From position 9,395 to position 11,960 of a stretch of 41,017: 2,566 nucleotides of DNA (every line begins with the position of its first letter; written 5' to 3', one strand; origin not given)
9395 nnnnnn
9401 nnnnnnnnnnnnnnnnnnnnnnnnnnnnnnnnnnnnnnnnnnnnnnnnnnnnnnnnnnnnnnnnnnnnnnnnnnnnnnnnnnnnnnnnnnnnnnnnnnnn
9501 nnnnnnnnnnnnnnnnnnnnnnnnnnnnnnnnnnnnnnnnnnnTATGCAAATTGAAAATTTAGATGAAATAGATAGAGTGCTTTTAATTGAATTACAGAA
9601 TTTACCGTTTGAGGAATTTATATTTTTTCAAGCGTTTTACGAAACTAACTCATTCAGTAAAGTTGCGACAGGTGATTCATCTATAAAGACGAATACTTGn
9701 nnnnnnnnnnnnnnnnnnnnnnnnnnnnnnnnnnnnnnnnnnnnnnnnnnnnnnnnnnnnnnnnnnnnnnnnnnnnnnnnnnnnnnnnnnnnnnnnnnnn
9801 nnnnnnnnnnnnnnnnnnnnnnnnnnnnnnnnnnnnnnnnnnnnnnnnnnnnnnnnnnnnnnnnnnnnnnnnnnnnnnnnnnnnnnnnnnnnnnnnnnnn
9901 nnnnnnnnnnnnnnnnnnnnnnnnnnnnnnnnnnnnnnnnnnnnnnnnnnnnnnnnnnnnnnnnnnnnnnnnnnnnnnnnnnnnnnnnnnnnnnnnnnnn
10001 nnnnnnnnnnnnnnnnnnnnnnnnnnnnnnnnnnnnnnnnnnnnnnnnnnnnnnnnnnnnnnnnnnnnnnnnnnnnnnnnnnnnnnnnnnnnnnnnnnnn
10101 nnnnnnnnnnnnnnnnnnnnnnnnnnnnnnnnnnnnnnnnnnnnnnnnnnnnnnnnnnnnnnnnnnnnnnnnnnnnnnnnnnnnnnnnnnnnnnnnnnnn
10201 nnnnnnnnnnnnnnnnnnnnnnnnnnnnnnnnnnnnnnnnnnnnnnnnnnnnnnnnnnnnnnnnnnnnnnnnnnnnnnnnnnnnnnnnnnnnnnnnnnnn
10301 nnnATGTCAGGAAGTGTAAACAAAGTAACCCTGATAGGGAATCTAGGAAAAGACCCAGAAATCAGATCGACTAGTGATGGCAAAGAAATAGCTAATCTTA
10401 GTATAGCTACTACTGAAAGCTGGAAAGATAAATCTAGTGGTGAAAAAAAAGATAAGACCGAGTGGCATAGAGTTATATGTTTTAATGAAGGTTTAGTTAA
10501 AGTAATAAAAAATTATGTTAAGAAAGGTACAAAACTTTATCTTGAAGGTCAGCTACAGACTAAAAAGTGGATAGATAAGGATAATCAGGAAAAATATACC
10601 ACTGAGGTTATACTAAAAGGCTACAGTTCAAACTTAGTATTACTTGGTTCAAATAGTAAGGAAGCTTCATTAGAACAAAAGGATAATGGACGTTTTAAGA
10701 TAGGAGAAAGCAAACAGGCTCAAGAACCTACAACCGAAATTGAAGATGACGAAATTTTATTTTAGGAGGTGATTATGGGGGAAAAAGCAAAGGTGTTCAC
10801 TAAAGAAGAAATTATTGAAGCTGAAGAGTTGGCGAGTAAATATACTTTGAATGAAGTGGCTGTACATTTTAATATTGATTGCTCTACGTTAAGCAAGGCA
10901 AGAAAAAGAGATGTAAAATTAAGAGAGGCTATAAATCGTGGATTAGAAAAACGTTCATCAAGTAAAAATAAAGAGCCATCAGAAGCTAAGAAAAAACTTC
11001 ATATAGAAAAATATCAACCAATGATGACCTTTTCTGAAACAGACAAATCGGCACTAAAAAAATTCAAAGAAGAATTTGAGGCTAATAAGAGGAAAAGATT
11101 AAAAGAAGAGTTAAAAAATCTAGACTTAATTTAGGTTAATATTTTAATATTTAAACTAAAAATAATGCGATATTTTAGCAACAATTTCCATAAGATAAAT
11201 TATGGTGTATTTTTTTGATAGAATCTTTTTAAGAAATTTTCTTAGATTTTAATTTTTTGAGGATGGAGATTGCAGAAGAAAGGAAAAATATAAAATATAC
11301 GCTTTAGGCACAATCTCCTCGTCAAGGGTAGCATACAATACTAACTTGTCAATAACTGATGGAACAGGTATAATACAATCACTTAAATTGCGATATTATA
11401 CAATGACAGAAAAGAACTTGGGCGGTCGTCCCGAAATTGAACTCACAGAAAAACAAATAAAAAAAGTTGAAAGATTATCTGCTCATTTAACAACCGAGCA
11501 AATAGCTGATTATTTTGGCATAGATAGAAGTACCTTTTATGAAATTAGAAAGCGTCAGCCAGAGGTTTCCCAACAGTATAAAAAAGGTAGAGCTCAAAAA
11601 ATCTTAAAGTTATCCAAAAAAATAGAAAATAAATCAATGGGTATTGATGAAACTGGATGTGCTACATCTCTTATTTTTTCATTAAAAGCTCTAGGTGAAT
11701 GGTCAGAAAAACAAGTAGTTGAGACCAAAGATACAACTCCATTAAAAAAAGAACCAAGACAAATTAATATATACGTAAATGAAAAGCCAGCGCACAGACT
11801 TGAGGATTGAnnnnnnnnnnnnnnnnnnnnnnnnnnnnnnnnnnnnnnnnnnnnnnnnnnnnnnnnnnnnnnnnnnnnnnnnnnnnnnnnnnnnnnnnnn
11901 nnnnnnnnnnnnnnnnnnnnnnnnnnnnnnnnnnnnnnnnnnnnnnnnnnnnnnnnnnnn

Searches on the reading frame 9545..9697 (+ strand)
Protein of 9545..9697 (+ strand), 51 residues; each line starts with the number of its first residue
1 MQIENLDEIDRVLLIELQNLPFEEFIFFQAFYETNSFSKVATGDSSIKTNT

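Call 78: find_homologous_proteins(query=window:9545-9697:+, max_evalue=0.1)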
Query window:9545-9697:+ (51 aa): 1 proteins with E <= 0.1 among 1 candidates.
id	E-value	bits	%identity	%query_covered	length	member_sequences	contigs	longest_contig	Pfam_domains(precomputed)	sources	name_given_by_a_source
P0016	7.2e-25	101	100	100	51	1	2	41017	-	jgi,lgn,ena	jgi:hypothetical protein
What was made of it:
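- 9545..9700 (+): Orphan 51-aa ORF with a strong SD (GGGGGAG). It is the first part of the 760-bp insert unique to this genome. Call 78 found no homologue among 5.8 billion proteins other than itself.
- Tried and rejected: The 51-aa ORF, tried as an anchor for the insert, is an orphan (call 78).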

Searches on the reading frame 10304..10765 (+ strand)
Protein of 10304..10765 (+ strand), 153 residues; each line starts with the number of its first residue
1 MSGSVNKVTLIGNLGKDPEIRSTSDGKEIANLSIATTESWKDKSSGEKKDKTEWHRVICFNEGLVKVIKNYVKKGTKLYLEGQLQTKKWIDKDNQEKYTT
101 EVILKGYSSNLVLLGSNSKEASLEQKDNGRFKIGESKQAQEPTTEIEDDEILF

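Call 10: search_protein_families(library=pfam, proteins=[window:10304-10765:+], max_evalue=0.01)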
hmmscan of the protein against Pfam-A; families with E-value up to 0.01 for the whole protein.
window:10304-10765:+ (153 aa): 1 family
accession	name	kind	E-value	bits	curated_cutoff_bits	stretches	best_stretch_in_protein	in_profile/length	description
PF00436.31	SSB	-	4.3e-33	113.9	26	1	5-105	1-99/104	Single-strand binding protein family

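Call 11: search_protein_families(library=phrogs, proteins=[window:10304-10765:+], max_evalue=0.001)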
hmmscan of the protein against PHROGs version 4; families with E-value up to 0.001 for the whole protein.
window:10304-10765:+ (153 aa): 2 families
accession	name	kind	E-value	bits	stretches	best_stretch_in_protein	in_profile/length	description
phrog_44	-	DNA, RNA and nucleotide metabolism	4.6e-41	142.3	1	1-151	83-226/271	single strand DNA binding protein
phrog_25370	-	unknown function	2e-08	34.8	1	5-52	2-48/48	-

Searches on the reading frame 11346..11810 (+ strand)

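Call 10: search_protein_families(library=pfam, proteins=[window:11346-11810:+], max_evalue=0.01)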
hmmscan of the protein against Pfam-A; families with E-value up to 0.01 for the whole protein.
window:11346-11810:+ (154 aa): 3 families
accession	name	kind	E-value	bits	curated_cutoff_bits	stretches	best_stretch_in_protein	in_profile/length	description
PF13384.12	HTH_23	-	5.5e-05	23.3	24.6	1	43-70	13-40/50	Homeodomain-like domain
PF13022.12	HTH_Tnp_1_2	-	0.00018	22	27.9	1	32-97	7-74/122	Helix-turn-helix of insertion element transposase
PF12728.13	HTH_17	-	0.001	19.7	27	1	48-70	2-24/51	Helix-turn-helix domain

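Call 11: search_protein_families(library=phrogs, proteins=[window:11346-11810:+], max_evalue=0.001)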
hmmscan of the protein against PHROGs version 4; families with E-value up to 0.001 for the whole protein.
window:11346-11810:+ (154 aa): 6 families
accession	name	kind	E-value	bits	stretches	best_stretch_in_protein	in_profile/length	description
phrog_309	-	head and packaging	2.8e-16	61.4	1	32-137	141-268/319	terminase small subunit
phrog_125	-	DNA, RNA and nucleotide metabolism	1.5e-05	25.7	1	23-88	154-220/254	DNA invertase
phrog_11376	-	unknown function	0.00015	23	1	17-91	27-102/134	-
phrog_2538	-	head and packaging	0.00029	21.9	1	32-93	2-63/129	terminase small subunit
phrog_606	-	head and packaging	0.00031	21.8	1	36-140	57-151/167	terminase small subunit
phrog_28310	-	unknown function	0.0007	20.9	0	32-83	7-59/76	-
